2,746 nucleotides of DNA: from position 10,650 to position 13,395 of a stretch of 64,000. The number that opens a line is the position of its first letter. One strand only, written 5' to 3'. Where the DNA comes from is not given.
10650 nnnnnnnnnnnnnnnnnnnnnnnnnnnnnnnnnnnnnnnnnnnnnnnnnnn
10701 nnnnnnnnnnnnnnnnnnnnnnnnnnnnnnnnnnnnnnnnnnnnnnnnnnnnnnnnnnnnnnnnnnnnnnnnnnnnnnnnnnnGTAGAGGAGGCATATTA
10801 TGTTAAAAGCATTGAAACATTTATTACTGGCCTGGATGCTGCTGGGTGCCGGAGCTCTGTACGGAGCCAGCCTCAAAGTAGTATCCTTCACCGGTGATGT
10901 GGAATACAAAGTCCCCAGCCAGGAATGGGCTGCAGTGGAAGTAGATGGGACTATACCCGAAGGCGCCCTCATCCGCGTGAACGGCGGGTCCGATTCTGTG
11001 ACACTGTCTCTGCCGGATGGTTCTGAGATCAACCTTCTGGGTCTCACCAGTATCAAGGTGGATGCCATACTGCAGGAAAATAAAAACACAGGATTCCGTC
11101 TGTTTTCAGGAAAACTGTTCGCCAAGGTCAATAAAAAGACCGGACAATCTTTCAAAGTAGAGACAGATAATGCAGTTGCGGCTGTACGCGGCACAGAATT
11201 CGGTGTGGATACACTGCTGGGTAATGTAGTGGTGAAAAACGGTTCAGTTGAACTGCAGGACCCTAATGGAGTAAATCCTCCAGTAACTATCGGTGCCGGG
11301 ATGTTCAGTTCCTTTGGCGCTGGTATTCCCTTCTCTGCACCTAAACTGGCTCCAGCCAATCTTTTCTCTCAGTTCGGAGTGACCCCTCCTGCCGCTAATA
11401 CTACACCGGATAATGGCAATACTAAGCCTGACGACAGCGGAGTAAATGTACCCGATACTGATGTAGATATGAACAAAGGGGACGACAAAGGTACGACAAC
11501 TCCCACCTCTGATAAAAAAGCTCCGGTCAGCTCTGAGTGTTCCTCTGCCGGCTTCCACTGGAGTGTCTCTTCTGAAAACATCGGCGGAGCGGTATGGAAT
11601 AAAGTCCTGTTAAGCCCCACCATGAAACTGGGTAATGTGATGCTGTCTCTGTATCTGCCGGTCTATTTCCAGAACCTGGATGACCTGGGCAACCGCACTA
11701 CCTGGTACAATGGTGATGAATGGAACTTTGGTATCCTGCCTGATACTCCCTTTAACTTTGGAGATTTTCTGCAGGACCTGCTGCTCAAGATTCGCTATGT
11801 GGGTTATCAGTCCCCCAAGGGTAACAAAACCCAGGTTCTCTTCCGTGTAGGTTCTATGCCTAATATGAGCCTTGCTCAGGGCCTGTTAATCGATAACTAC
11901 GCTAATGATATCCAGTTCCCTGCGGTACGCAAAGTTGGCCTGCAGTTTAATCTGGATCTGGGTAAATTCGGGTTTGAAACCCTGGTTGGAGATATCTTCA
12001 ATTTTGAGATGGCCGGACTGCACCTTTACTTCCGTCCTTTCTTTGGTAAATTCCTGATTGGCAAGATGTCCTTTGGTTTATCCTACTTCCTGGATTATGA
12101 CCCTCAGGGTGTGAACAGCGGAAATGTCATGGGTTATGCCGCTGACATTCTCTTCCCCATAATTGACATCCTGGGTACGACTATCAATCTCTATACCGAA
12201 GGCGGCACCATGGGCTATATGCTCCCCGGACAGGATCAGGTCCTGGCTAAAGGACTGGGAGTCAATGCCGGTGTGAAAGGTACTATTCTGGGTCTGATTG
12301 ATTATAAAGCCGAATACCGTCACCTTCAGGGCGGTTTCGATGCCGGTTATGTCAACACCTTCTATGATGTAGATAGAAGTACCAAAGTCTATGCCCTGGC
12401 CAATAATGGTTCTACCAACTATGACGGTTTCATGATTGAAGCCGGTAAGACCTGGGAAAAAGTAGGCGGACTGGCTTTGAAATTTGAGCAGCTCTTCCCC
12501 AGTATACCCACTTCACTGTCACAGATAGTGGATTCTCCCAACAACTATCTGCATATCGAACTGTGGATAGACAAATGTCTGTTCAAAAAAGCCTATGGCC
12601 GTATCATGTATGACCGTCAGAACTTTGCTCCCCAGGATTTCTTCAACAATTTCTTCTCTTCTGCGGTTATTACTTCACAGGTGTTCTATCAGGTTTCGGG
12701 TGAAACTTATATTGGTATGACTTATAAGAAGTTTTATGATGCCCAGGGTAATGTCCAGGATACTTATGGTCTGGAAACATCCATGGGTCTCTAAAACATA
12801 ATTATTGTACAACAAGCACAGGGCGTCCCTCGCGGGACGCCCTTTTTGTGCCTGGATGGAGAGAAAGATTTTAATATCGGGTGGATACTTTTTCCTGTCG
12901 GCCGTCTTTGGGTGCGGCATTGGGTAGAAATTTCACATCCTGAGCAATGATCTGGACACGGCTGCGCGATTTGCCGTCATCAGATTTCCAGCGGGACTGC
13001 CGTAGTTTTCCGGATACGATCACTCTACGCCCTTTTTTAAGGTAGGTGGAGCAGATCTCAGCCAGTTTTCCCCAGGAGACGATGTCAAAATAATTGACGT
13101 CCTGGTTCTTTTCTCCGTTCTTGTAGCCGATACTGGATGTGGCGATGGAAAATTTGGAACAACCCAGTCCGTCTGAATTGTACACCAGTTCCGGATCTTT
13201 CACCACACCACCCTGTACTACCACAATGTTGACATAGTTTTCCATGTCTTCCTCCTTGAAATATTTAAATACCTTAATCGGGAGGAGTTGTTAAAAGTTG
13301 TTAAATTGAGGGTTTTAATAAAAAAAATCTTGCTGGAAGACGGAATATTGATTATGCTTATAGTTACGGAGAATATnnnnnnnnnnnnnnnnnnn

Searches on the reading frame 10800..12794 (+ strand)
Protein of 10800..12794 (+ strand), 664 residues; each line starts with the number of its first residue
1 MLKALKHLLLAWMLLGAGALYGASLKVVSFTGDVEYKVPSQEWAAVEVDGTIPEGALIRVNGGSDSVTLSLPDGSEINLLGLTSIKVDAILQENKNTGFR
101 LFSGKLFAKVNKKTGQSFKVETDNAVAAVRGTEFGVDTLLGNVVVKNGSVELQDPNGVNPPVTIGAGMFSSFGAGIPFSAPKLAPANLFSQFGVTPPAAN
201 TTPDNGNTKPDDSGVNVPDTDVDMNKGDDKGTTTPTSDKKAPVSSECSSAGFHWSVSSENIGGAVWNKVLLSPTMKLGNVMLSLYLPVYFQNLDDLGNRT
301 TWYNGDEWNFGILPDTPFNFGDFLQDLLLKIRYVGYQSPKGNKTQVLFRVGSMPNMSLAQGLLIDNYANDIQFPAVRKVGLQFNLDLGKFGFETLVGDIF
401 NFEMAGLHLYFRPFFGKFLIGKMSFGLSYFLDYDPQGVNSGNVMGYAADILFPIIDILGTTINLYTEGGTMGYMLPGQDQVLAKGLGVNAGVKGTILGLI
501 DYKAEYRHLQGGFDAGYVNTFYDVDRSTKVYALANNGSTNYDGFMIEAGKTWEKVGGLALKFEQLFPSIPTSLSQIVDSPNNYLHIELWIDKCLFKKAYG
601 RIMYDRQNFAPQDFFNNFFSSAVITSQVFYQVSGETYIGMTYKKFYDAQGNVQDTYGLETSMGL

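Call 27: search_protein_families(library=pfam, proteins=[window:10800-12794:+], max_evalue=0.00001)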
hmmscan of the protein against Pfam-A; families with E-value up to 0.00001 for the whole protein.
window:10800-12794:+ (664 aa): 1 family
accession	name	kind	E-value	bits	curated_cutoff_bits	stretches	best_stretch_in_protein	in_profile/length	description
PF04773.18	FecR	-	2.8e-13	50.6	24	1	65-150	9-96/97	FecR protein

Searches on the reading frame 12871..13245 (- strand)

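Call 30: search_protein_families(library=pfam, proteins=[window:12871-13245:-], max_evalue=0.00001)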
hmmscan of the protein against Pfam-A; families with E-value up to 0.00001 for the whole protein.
window:12871-13245:- (124 aa): 1 family
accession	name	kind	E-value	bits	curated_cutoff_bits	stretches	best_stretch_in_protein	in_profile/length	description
PF00436.31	SSB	-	3.3e-26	91.8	26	1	5-107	1-104/104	Single-strand binding protein family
